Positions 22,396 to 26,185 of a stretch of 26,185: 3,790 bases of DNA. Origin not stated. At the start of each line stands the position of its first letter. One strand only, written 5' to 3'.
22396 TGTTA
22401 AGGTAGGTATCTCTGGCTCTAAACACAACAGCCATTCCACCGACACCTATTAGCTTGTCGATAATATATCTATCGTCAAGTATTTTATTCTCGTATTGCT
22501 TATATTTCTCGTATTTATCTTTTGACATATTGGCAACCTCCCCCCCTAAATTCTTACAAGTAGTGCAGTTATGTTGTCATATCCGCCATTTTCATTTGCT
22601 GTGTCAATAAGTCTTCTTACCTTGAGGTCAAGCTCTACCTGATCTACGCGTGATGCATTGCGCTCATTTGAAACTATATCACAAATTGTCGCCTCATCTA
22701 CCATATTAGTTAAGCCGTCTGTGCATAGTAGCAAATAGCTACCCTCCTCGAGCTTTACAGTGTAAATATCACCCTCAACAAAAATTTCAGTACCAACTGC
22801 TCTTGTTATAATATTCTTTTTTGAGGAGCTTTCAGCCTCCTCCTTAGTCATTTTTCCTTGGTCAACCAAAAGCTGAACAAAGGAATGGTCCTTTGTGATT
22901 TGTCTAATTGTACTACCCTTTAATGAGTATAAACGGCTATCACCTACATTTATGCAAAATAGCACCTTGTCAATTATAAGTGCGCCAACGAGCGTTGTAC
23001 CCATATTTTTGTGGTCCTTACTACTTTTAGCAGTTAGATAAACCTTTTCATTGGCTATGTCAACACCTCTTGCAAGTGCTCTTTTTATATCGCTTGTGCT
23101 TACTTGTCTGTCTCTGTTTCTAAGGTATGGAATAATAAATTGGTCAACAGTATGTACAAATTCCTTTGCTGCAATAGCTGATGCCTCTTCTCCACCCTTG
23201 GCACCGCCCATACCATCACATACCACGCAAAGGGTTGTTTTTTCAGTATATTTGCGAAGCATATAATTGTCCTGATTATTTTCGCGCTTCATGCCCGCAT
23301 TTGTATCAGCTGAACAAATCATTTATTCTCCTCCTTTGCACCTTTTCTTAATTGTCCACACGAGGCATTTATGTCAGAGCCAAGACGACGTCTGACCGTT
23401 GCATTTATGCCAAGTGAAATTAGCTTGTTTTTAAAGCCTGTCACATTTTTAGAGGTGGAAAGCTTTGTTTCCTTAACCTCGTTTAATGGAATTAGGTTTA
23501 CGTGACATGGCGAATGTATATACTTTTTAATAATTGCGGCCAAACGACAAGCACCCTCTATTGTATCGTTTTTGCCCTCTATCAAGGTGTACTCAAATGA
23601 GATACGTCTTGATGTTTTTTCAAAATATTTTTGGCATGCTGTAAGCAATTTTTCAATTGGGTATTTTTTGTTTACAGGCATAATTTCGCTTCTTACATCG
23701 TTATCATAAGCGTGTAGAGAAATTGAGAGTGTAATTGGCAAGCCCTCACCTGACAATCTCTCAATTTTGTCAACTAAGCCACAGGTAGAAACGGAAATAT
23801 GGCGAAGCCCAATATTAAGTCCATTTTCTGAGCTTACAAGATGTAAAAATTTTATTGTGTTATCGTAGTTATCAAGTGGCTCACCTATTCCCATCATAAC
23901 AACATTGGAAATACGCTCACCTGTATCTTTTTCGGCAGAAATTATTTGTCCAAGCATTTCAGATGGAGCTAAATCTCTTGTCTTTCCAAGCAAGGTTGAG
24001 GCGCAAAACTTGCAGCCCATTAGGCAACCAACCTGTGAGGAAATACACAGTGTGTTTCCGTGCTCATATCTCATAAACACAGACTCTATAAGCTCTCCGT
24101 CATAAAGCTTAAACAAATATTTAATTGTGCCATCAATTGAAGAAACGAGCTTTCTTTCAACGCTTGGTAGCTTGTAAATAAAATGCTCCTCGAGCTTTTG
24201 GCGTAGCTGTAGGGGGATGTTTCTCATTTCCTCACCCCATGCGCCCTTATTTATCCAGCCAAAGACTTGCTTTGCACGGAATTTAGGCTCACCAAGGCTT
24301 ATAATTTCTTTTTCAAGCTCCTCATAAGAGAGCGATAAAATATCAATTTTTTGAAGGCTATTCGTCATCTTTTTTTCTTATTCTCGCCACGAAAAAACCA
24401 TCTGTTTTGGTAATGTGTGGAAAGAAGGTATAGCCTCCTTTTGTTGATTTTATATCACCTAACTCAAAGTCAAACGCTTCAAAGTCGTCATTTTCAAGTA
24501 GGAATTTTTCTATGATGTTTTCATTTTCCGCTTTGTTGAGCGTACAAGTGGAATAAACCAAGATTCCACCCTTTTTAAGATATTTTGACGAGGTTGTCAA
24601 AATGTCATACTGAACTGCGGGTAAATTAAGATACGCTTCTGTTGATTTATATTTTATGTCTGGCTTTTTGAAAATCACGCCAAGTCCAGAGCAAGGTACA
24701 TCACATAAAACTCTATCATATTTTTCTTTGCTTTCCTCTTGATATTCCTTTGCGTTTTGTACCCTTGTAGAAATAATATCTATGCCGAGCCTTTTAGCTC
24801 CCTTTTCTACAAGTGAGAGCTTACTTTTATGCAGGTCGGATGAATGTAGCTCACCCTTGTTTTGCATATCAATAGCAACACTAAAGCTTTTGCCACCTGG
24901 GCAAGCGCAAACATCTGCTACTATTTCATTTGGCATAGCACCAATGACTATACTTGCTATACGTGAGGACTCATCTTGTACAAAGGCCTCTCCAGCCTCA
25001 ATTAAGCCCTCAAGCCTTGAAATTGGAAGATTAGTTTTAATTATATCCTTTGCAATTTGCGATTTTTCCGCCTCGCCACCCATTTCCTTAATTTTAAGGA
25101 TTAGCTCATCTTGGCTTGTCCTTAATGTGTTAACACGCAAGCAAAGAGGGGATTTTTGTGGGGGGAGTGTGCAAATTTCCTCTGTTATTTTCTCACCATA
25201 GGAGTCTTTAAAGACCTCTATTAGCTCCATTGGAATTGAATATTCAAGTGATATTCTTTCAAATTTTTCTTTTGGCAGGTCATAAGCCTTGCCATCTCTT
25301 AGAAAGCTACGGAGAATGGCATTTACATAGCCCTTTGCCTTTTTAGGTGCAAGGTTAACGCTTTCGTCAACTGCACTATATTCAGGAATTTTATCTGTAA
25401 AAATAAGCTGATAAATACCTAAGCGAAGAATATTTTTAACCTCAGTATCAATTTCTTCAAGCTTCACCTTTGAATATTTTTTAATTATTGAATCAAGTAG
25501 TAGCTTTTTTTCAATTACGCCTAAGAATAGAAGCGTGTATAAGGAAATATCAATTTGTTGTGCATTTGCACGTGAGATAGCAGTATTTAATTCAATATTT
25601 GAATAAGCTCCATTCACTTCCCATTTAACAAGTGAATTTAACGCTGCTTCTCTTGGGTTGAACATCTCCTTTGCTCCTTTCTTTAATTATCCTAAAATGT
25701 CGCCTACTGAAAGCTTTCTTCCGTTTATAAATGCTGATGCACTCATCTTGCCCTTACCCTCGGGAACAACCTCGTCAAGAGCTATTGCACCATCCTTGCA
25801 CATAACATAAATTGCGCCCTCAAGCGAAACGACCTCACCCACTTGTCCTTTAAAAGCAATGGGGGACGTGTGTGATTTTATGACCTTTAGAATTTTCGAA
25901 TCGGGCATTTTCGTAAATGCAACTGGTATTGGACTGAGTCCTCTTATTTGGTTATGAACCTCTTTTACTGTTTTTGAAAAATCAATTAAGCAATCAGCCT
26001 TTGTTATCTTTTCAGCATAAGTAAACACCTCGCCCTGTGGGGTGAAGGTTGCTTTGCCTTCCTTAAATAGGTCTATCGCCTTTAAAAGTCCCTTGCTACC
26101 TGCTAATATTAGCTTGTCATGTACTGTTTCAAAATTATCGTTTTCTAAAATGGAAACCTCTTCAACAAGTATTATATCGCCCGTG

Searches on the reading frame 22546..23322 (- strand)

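Call 5: search_protein_families(library=pfam, proteins=[window:22546-23322:-])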
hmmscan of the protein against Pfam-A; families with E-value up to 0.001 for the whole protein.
window:22546-23322:- (258 aa): 3 families
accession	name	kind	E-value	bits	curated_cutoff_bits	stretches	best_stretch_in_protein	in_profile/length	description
PF13672.11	PP2C_2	-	5.8e-16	59.1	24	1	12-210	8-181/209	Protein phosphatase 2C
PF00481.26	PP2C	-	5.5e-14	52.9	20.3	2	56-147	48-141/255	Protein phosphatase 2C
PF07228.17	SpoIIE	-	0.0004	20.8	25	1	182-257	111-190/192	Stage II sporulation protein E (SpoIIE)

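Call 6: search_protein_families(library=ncbifam, proteins=[window:22546-23322:-])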
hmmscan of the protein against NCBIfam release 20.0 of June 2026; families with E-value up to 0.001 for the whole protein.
window:22546-23322:- (258 aa): 2 families
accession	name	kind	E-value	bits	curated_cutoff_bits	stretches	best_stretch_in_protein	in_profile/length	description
NF033484.1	Stp1_PP2C_phos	equivalog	3.6e-74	249.2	230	1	7-256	2-231/232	Stp1/IreP family PP2C-type Ser/Thr phosphatase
NF011149.0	PRK14559.1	equivalog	2.2e-35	122.5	374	1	8-258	379-631/642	serine/threonine phosphatase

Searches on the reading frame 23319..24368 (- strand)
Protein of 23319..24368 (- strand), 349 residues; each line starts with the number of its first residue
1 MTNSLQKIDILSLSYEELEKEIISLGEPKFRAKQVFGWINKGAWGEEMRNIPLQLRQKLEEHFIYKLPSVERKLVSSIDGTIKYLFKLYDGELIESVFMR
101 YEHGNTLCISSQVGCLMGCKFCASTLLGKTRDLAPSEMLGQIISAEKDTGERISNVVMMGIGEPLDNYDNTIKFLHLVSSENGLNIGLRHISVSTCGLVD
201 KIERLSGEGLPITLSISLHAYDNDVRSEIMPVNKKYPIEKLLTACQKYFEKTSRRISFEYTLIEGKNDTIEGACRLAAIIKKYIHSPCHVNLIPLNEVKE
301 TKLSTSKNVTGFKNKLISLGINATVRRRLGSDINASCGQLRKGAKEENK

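Call 5: search_protein_families(library=pfam, proteins=[window:23319-24368:-])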
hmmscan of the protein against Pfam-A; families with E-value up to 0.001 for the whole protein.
window:23319-24368:- (349 aa): 2 families
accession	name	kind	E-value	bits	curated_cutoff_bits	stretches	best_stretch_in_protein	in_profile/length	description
PF04055.27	Radical_SAM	-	1.7e-16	61.3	29.5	1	110-272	2-161/166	Radical SAM superfamily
PF21016.3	RlmN_N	-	3.4e-10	40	24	1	8-63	1-58/60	Ribosomal RNA large subunit methyltransferase N-terminal domain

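Call 6: search_protein_families(library=ncbifam, proteins=[window:23319-24368:-])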
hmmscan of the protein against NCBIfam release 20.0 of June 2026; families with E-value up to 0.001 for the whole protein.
window:23319-24368:- (349 aa): 10 families
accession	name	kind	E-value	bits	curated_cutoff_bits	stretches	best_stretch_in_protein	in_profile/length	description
TIGR00048.1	rRNA_mod_RlmN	equivalog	9.7e-107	357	290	1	6-347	5-349/355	dual-specificity RNA methyltransferase RlmN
NF011031.0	PRK14461.1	equivalog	9.5e-88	294.7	601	1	2-341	2-362/372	ribosomal RNA large subunit methyltransferase N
NF008396.0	PRK11194.1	equivalog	2.7e-77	260.2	633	1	3-341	8-354/379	dual-specificity RNA methyltransferase RlmN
NF000424.4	CfrAB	exception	5.7e-67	226.5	530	1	15-341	4-337/338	Cfr family 23S rRNA (adenine(2503)-C(8))-methyltransferase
NF011024.0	PRK14453.1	equivalog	2.2e-64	217.9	468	1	14-342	7-342/348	23S rRNA (adenine(2503)-C(8))-methyltransferase Cfr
TIGR04432.1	rSAM_Cfr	equivalog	4.9e-64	216.7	550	1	14-341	5-339/341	Cfr family 23S rRNA (adenine(2503)-C(8))-methyltransferase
NF011040.0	PRK14470.1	equivalog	8.7e-51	173.4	441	1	11-341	2-332/338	ribosomal RNA large subunit methyltransferase N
NF011034.0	PRK14464.1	equivalog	1.4e-46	158.9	422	1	50-346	43-332/348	RNA methyltransferase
TIGR04317.1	W_rSAM_matur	equivalog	1.9e-07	30.5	380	1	107-305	6-197/349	tungsten cofactor oxidoreductase radical SAM maturase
TIGR02493.1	PFLA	equivalog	7.5e-06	25.5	231.75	1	113-305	23-207/235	pyruvate formate-lyase-activating protein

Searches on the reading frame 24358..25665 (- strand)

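Call 5: search_protein_families(library=pfam, proteins=[window:24358-25665:-])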
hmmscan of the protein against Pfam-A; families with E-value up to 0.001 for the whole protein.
window:24358-25665:- (435 aa): 5 families
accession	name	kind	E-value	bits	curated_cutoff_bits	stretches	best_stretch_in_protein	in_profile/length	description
PF01189.24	Methyltr_RsmB-F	-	4.1e-43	147.8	27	1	243-429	6-198/199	16S rRNA methyltransferase RsmB/F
PF01029.23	NusB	-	1.9e-26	93.5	23.1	1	3-123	2-133/133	NusB family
PF22458.1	RsmF-B_ferredox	-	5.5e-10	39.7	27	1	148-211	5-67/74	Methyltr_RsmF/B-like, ferredoxin-like domain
PF13847.12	Methyltransf_31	-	1.5e-06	28.4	27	1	246-379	4-117/145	Methyltransferase domain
PF01728.25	FtsJ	-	2.4e-05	24.8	24.1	1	245-387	21-151/181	FtsJ-like methyltransferase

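Call 6: search_protein_families(library=ncbifam, proteins=[window:24358-25665:-])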
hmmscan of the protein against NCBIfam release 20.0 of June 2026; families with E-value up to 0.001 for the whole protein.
window:24358-25665:- (435 aa): 11 families
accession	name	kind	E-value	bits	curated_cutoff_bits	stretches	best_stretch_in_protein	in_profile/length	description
NF011494.0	PRK14902.1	equivalog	1.2e-126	423.1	319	1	3-432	4-443/444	16S rRNA (cytosine(967)-C(5))-methyltransferase RsmB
TIGR00563.1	rsmB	equivalog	1e-95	321.4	269.05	1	5-432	1-436/437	16S rRNA (cytosine(967)-C(5))-methyltransferase RsmB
NF011493.0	PRK14901.1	equivalog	1.5e-94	317.4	540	1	2-432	3-446/447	16S rRNA (cytosine(967)-C(5))-methyltransferase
NF011495.0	PRK14903.1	equivalog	2.3e-67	227.7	503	1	14-400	15-393/431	16S rRNA (cytosine(967)-C(5))-methyltransferase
NF008149.0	PRK10901.1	equivalog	2.3e-65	221.3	375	1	24-432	31-433/434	16S rRNA (cytosine(967)-C(5))-methyltransferase RsmB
TIGR00446.1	nop2p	subfamily_domain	3.3e-50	170.8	210.45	1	176-431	1-264/264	NOL1/NOP2/sun family putative RNA methylase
NF008898.0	PRK11933.1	equivalog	2.1e-36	125.4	588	1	175-432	40-311/480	16S rRNA (cytosine(1407)-C(5))-methyltransferase RsmF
NF040814.1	tRNA_cyt_mtase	equivalog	3.4e-29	101.8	550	1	175-396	36-255/305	tRNA (cytosine(49)-C(5))-methyltransferase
NF041567.1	mtaseRsmF_Thermus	equivalog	1.6e-27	96.2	690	1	224-434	71-293/443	16S rRNA (cytosine(1407)-C(5))-methyltransferase RsmF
TIGR01951.1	nusB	equivalog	6.4e-16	58.8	88.35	1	5-123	6-129/131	transcription antitermination factor NusB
NF001223.0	PRK00202.1-1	equivalog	7.2e-10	39.1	131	1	5-124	13-143/146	transcription antitermination factor NusB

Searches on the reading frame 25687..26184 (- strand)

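Call 5: search_protein_families(library=pfam, proteins=[window:25687-26184:-])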
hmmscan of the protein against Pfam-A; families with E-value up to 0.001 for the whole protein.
window:25687-26184:- (165 aa): 1 family
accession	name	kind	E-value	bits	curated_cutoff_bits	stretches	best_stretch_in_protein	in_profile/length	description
PF02911.23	Formyl_trans_C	-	8.5e-23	80.9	21.1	1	59-156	1-99/100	Formyl transferase, C-terminal domain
